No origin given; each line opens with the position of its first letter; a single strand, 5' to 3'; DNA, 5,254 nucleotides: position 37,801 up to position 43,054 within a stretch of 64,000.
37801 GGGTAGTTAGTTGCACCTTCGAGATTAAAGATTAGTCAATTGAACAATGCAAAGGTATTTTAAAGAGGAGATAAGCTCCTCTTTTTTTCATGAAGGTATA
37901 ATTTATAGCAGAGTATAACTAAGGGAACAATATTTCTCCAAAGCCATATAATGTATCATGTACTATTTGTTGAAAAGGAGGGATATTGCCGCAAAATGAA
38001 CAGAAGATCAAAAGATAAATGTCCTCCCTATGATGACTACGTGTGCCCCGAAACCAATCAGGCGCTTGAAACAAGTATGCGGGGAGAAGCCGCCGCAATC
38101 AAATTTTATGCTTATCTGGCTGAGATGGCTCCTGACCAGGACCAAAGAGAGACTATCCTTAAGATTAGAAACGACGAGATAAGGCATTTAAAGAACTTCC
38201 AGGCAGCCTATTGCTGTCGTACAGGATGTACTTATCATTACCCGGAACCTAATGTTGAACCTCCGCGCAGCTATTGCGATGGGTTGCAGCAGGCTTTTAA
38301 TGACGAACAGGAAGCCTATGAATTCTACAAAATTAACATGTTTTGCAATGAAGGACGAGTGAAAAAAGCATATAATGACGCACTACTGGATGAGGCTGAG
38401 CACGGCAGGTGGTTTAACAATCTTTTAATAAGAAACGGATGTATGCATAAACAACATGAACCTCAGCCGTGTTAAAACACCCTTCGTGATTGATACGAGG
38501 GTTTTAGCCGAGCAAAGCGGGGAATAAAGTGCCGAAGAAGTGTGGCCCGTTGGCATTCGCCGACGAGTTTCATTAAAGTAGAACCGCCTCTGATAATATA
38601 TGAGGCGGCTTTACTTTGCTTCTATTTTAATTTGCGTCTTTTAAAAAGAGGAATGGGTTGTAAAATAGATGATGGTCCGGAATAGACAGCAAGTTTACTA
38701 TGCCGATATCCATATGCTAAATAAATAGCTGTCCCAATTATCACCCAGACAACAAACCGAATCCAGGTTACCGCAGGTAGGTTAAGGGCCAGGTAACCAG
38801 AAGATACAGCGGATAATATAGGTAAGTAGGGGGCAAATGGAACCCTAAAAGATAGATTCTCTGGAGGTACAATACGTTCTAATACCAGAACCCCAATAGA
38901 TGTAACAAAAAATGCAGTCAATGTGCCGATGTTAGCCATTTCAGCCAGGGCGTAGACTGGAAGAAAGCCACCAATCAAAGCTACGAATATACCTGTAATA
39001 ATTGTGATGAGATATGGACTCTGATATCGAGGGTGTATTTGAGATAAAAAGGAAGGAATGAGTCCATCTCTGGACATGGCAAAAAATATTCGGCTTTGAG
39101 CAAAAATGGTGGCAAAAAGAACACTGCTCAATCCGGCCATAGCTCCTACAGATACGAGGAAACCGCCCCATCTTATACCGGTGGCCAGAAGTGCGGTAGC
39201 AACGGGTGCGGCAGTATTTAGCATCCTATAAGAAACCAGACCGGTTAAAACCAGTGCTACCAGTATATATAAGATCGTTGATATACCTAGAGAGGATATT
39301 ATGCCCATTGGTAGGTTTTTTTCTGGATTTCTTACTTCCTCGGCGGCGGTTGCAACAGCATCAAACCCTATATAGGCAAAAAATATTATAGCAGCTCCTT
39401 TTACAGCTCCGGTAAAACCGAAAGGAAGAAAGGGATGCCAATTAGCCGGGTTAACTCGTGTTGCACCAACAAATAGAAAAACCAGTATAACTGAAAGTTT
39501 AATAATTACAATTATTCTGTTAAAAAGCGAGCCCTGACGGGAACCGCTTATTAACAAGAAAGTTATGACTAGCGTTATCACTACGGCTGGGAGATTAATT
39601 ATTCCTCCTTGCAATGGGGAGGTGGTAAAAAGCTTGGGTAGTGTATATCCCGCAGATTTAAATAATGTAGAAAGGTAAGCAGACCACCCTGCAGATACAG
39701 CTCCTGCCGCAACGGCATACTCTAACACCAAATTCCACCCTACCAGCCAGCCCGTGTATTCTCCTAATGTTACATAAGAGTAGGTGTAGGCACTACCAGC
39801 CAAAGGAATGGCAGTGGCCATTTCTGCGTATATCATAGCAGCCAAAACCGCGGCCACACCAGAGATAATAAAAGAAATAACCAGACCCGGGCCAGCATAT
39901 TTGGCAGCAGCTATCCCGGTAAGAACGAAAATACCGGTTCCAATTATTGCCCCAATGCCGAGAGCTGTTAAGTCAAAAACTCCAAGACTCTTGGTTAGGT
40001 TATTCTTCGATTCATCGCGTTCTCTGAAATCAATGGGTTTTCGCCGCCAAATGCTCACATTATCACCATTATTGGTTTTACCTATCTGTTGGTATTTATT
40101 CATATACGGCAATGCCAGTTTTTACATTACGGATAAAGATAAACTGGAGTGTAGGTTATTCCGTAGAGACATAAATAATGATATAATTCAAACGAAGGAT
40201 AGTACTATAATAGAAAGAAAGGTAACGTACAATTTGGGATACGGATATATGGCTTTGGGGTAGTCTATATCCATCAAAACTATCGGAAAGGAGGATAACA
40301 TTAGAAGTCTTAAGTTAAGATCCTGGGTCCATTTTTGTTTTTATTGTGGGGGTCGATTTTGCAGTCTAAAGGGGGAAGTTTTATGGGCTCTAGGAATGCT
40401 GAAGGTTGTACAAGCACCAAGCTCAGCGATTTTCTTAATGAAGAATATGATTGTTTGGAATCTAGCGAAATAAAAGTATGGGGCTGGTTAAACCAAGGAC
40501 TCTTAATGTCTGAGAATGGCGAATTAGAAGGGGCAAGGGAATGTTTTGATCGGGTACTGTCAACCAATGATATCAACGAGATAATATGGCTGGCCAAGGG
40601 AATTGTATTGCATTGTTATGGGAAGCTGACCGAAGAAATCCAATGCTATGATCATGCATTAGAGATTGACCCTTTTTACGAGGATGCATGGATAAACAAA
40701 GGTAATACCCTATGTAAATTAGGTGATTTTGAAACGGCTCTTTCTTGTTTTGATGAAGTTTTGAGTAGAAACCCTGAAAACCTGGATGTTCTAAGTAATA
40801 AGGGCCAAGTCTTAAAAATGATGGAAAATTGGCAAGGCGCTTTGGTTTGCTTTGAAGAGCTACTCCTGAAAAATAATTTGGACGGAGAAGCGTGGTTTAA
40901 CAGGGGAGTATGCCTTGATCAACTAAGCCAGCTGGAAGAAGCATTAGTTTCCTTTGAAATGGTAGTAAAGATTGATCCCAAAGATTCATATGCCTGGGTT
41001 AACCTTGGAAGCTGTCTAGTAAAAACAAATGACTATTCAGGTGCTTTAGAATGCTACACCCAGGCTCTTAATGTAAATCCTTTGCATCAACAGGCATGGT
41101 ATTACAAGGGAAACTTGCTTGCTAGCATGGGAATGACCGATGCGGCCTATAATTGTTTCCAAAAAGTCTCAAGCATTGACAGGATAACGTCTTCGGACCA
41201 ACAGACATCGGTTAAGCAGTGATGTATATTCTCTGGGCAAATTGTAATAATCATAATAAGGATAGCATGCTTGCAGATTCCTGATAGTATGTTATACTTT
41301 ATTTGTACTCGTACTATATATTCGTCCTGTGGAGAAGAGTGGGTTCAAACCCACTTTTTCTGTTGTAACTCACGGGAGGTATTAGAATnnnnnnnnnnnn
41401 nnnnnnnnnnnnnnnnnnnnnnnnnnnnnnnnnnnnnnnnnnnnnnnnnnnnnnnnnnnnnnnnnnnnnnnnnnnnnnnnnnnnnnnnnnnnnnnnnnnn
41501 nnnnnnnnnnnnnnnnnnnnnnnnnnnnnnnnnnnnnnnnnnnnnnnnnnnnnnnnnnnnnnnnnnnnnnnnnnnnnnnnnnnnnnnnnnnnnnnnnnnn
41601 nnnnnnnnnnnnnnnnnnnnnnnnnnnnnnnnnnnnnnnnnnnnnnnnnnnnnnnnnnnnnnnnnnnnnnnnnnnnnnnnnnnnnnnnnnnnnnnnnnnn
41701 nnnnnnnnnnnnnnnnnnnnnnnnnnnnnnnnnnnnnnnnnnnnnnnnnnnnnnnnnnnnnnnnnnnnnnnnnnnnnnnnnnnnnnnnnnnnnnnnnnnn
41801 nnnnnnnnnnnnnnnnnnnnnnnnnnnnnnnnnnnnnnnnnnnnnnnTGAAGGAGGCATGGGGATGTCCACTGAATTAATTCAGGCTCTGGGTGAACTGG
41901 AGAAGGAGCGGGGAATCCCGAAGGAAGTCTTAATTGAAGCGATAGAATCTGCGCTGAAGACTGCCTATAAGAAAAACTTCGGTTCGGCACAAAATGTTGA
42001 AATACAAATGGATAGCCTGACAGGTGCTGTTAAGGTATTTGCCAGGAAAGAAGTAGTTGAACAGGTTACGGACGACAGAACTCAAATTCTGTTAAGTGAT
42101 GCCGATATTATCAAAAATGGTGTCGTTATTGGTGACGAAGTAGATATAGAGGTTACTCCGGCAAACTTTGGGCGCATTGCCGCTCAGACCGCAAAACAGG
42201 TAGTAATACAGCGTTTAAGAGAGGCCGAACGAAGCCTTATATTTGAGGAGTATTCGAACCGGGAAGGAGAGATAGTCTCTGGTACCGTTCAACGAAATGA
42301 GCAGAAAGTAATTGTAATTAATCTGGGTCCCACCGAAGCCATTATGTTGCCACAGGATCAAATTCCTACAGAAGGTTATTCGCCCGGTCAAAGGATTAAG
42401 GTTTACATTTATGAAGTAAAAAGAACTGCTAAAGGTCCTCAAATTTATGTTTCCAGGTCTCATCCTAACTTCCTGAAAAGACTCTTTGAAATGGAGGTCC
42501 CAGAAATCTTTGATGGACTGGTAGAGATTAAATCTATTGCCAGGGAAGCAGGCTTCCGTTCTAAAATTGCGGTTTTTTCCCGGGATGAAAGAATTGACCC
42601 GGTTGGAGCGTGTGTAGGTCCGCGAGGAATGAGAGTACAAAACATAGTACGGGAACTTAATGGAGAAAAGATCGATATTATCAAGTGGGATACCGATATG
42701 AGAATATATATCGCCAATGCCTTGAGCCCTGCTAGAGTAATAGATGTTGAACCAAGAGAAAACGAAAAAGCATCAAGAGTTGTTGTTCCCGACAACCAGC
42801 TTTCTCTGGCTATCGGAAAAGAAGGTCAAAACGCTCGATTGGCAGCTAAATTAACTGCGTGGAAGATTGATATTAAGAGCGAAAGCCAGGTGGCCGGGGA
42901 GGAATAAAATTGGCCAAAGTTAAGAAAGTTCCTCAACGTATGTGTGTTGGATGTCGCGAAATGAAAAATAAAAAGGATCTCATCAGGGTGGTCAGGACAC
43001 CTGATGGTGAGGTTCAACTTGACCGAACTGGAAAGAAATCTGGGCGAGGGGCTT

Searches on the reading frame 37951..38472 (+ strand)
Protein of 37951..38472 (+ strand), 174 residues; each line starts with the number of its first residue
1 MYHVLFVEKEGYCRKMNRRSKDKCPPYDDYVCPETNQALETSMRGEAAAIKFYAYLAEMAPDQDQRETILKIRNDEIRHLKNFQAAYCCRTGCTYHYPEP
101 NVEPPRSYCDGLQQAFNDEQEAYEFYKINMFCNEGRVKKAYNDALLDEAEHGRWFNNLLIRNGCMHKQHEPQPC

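Call 25: search_protein_families(library=pfam, proteins=[window:37951-38472:+], max_evalue=0.00001)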
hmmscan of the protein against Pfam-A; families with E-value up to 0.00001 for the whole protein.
window:37951-38472:+ (174 aa): 1 family
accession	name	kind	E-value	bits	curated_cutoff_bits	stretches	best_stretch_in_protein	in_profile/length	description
PF02915.23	Rubrerythrin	-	1.2e-06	29.4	22.8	0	38-158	2-136/137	Rubrerythrin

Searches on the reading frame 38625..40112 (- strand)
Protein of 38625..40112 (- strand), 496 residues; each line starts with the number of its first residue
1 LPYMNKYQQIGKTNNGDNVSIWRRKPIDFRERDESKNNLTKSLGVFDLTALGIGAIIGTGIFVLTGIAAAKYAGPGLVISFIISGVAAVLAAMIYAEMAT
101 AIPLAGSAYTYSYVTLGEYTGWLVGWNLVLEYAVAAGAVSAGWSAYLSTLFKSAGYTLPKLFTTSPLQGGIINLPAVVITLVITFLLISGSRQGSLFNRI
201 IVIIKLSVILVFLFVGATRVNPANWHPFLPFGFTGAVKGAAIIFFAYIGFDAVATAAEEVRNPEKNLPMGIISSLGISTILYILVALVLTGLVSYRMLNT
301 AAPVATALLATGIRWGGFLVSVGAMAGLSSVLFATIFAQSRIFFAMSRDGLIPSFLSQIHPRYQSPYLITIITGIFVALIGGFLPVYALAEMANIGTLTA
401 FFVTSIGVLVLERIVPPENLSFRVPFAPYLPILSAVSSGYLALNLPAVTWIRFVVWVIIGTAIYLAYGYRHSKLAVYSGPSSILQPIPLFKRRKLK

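Call 25: search_protein_families(library=pfam, proteins=[window:38625-40112:-], max_evalue=0.00001)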
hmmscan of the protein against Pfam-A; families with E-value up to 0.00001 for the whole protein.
window:38625-40112:- (496 aa): 3 families
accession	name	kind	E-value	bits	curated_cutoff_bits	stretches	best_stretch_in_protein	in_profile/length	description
PF13520.12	AA_permease_2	-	1.1e-48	166.6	27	1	43-456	1-420/427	Amino acid permease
PF00324.27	AA_permease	-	5.4e-41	141.2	24.6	1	49-436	3-411/470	Amino acid permease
PF13906.12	AA_permease_C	-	2.1e-15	57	27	1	422-472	1-51/51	C-terminus of AA_permease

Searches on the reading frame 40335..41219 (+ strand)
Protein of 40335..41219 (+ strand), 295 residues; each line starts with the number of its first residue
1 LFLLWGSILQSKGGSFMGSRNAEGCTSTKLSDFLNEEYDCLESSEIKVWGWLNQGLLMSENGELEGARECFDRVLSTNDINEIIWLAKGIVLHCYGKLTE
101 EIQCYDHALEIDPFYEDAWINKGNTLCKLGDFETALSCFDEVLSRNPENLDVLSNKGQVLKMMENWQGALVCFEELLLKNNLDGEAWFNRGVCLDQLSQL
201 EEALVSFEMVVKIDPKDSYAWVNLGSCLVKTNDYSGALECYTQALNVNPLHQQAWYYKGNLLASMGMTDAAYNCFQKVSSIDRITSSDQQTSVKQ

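Call 25: search_protein_families(library=pfam, proteins=[window:40335-41219:+], max_evalue=0.00001)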
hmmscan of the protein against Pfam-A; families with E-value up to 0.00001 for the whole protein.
window:40335-41219:+ (295 aa): 19 families
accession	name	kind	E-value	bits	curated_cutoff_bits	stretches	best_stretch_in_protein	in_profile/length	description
PF00515.34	TPR_1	-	9.8e-49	161.7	27.8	3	117-149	2-34/34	Tetratricopeptide repeat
PF07719.23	TPR_2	-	4.8e-42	139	27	2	117-149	2-34/34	Tetratricopeptide repeat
PF13431.12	TPR_17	-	1.4e-37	125.2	24.4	1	104-136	1-33/34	Tetratricopeptide repeat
PF13181.12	TPR_8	-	3.7e-29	98.8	25.7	0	220-249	3-32/34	Tetratricopeptide repeat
PF13414.12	TPR_11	-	6.3e-24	83.8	26.8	0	228-266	4-42/42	TPR repeat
PF13432.12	TPR_16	-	2.6e-23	82.5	32.7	0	228-264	7-43/65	Tetratricopeptide repeat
PF13428.12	TPR_14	-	4.4e-21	73.7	23.5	0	117-158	2-43/44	Tetratricopeptide repeat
PF13424.12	TPR_12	-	6.5e-19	68.3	30.1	0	118-176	5-71/77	Tetratricopeptide repeat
PF13174.12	TPR_6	-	5.2e-18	64.8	26.3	0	185-216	1-32/33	Tetratricopeptide repeat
PF14559.12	TPR_19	-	1.5e-17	64.1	25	0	199-254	6-61/68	Tetratricopeptide repeat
PF01239.28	PPTA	-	1.7e-16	59.2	29.5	0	236-264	3-31/32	Protein prenyltransferase alpha subunit repeat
PF13371.12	TPR_9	-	2.7e-16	59.8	35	0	198-253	9-64/73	Tetratricopeptide repeat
PF13176.12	TPR_7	-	1.1e-12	47.3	27.9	0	220-249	1-32/36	Tetratricopeptide repeat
PF23914.1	TPR_CcmH_CycH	-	1.2e-10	41.9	42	0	75-177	43-148/158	Cytochrome c-type biogenesis protein H TPR domain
PF12895.13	ANAPC3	-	1.3e-09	38.7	27.2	0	199-277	4-81/82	Anaphase-promoting complex, cyclosome, subunit 3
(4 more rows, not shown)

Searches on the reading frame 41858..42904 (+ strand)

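Call 25: search_protein_families(library=pfam, proteins=[window:41858-42904:+], max_evalue=0.00001)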
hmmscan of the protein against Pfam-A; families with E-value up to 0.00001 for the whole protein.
window:41858-42904:+ (349 aa): 3 families
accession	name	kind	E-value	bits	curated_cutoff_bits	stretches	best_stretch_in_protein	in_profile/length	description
PF08529.16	NusA_N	-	6.8e-43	146.1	23.8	1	6-125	1-118/119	NusA N-terminal domain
PF13184.12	KH_5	-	1.9e-30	105.3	27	1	231-298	1-68/69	NusA-like KH domain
PF00575.29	S1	-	5.6e-07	30.3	22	1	135-198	3-73/74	S1 RNA binding domain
